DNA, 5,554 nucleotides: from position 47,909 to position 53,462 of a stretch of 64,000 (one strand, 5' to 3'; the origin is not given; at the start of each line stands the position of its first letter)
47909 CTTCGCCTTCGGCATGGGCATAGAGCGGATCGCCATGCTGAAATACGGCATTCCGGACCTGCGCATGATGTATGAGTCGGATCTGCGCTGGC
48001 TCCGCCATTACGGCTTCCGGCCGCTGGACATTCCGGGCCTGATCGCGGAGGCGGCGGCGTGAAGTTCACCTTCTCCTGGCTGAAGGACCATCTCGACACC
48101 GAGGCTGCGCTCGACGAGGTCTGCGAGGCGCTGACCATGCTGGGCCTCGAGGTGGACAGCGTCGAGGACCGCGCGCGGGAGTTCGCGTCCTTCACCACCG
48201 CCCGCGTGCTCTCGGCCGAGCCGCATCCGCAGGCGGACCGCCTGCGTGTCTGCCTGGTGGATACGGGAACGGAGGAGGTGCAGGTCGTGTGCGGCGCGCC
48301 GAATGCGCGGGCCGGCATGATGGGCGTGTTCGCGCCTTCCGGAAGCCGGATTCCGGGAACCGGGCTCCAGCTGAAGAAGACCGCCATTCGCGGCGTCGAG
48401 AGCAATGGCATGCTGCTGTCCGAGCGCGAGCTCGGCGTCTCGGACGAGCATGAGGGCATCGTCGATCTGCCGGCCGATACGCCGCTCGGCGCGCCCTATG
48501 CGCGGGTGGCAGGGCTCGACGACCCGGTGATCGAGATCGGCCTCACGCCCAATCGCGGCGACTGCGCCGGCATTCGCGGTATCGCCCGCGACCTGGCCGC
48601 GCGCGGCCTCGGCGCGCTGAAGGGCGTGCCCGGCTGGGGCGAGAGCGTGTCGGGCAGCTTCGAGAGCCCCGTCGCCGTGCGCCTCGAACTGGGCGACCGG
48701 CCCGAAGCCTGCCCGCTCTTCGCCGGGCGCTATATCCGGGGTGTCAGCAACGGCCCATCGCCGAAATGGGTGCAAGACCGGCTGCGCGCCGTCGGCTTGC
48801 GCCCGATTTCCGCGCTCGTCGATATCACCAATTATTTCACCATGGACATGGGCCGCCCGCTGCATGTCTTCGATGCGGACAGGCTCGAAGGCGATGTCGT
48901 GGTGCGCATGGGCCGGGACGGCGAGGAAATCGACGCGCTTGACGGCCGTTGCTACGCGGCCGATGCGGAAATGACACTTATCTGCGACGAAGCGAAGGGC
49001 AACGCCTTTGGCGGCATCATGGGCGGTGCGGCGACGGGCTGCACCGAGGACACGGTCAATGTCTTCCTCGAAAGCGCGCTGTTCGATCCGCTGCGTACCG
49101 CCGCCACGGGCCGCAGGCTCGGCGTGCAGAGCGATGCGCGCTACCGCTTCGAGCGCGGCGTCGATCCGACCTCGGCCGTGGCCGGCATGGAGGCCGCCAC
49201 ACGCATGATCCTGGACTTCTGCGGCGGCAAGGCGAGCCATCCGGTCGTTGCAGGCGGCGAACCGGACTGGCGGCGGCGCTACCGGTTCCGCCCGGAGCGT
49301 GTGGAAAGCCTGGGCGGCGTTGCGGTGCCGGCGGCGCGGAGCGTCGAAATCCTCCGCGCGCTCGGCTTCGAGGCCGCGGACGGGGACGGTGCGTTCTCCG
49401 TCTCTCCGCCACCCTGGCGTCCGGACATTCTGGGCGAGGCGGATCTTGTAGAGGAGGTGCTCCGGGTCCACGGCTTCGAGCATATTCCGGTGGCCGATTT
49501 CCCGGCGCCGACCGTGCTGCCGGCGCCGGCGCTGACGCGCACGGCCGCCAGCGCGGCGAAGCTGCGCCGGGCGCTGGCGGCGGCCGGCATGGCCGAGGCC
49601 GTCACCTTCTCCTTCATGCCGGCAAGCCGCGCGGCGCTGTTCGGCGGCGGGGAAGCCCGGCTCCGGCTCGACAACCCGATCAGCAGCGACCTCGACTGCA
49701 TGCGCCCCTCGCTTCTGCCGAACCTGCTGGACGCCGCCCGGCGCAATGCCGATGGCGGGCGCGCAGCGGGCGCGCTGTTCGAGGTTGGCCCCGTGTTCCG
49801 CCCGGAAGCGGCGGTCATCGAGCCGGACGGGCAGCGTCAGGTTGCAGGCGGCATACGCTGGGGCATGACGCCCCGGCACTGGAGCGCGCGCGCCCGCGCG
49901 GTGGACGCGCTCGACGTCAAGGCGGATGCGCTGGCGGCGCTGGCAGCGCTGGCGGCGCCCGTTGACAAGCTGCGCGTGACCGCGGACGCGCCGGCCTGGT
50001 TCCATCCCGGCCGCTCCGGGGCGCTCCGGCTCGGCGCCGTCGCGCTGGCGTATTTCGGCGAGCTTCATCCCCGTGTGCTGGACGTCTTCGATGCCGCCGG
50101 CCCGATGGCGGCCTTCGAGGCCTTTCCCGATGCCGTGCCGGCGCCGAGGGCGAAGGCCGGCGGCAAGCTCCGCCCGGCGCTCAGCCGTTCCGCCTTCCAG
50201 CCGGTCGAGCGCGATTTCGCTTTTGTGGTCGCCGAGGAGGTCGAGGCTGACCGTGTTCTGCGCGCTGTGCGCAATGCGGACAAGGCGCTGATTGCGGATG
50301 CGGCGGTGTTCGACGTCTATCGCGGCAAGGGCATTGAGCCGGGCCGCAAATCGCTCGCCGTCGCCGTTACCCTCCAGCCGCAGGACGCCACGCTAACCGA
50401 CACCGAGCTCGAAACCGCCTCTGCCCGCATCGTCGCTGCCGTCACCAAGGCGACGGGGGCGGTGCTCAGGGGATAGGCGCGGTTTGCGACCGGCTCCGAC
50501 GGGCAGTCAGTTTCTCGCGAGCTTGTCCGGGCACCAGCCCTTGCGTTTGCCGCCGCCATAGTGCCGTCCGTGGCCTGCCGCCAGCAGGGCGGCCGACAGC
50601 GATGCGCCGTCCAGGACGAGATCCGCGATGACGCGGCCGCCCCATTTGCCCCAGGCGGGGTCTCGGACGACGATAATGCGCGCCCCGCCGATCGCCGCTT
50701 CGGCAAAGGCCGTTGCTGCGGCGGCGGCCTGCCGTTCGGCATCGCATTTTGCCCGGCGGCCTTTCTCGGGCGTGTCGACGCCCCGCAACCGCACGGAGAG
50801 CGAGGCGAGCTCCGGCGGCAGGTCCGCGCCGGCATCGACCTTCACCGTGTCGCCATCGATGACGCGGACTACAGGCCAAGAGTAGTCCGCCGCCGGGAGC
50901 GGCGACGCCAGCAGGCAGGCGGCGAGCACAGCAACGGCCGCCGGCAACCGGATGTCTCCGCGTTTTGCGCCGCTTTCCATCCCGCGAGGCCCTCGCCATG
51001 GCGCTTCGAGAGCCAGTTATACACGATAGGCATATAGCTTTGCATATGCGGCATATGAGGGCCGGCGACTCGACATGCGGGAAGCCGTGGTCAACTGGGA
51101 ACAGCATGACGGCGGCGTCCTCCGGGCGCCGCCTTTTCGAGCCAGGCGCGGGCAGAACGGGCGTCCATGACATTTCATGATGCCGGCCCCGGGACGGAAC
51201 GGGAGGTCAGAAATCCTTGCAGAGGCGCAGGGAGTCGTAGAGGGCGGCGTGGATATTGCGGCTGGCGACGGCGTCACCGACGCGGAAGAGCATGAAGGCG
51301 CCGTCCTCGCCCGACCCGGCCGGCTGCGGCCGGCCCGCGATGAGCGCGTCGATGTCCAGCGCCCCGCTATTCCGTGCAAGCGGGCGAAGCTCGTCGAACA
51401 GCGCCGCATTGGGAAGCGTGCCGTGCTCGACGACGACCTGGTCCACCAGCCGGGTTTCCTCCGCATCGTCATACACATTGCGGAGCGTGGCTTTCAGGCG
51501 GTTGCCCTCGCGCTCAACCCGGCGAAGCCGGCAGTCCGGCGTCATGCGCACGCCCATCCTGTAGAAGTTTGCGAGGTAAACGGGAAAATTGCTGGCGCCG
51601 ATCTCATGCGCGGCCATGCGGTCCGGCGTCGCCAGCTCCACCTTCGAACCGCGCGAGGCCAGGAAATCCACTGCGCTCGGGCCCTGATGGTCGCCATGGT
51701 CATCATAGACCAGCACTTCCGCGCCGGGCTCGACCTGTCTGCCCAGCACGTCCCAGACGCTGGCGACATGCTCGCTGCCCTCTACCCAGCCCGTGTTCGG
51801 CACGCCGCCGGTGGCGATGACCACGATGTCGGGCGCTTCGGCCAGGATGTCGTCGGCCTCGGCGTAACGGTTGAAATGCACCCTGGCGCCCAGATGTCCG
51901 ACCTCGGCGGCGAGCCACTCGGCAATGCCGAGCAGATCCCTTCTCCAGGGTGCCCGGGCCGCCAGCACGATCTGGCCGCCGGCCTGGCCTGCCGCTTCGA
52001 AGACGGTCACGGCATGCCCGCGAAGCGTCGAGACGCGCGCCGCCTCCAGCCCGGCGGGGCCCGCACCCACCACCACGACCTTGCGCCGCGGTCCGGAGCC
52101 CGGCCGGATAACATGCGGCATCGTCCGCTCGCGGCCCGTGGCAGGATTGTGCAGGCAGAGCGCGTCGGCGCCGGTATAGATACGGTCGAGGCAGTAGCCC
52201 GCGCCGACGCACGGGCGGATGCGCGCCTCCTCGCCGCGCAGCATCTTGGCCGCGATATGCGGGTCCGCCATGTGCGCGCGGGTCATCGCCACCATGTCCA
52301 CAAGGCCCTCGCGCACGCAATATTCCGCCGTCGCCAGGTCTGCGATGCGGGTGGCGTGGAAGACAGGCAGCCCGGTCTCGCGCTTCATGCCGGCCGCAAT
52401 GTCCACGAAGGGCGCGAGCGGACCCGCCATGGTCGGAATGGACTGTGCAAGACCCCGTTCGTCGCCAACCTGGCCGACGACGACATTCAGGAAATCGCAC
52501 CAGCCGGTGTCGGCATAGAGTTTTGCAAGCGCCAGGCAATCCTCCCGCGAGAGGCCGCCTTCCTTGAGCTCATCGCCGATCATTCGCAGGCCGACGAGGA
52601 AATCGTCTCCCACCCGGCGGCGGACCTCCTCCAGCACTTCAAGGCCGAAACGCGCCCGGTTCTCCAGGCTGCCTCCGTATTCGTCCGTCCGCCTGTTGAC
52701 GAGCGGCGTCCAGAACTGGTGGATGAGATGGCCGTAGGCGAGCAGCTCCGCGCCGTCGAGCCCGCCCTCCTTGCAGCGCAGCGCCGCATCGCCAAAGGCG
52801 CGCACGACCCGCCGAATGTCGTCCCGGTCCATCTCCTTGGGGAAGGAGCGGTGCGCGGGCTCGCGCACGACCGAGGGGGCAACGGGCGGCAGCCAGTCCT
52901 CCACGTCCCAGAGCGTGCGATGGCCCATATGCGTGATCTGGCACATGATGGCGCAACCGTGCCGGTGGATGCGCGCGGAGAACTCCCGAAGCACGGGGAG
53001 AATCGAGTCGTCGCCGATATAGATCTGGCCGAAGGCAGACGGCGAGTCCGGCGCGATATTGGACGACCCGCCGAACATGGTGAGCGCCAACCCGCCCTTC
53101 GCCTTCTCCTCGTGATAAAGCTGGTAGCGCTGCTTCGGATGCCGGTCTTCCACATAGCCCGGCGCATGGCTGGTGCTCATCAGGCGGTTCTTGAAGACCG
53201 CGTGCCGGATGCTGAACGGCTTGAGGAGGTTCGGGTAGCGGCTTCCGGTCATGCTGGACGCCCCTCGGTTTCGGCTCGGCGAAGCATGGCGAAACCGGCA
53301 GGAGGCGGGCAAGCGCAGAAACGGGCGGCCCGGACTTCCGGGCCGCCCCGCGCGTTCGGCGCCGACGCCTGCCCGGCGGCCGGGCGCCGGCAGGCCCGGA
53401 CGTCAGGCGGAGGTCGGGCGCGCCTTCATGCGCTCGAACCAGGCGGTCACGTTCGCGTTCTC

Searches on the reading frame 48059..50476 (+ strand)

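Call 65: search_protein_families(library=pfam, proteins=[window:48059-50476:+])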
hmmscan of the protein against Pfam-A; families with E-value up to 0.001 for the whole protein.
window:48059-50476:+ (805 aa): 5 families
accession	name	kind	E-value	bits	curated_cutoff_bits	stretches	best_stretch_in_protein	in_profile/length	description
PF03483.22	B3_4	-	7.4e-63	211.7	29.3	1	217-389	1-174/174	B3/4 domain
PF17759.6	tRNA_synthFbeta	-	1.5e-42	145.9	22.4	1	491-687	14-211/214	Phenylalanyl tRNA synthetase beta chain CLM domain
PF03147.19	FDX-ACB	-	7.7e-26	90.8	31.1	1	711-804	1-94/94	Ferredoxin-fold anticodon binding domain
PF03484.21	B5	-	9e-22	77.5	28.6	1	409-473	2-67/67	tRNA synthetase B5 domain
PF01588.26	tRNA_bind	-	2.3e-19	69.7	27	1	46-145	2-95/96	Putative tRNA binding domain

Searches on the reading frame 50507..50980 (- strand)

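Call 65: search_protein_families(library=pfam, proteins=[window:50507-50980:-])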
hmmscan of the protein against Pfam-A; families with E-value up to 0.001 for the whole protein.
window:50507-50980:- (157 aa): 1 family
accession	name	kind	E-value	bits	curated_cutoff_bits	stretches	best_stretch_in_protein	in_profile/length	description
PF00565.23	SNase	-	0.00019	22.3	21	1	63-141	2-77/107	Staphylococcal nuclease homologue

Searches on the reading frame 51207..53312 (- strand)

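Call 65: search_protein_families(library=pfam, proteins=[window:51207-53312:-])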
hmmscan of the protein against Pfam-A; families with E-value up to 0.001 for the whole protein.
window:51207-53312:- (701 aa): 6 families
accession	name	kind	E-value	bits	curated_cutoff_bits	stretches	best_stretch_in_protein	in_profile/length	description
PF00724.26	Oxidored_FMN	-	2.1e-48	165.8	27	1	29-358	2-336/342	NADH:flavin oxidoreductase / NADH oxidase family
PF07992.20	Pyr_redox_2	-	3.5e-08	33.7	26.1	1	411-514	2-121/291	Pyridine nucleotide-disulphide oxidoreductase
PF13450.12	NAD_binding_8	-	2.3e-05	25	21.9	1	414-448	1-35/68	NAD(P)-binding Rossmann-like domain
PF03486.20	HI0933_like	-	3.6e-05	23.8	50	1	411-451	2-42/244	HI0933-like protein Rossmann domain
PF00070.33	Pyr_redox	-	0.00029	21.7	22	0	411-443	1-33/82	Pyridine nucleotide-disulphide oxidoreductase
PF12831.13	FAD_oxidored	-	0.00045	20.1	27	1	412-456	2-46/416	FAD dependent oxidoreductase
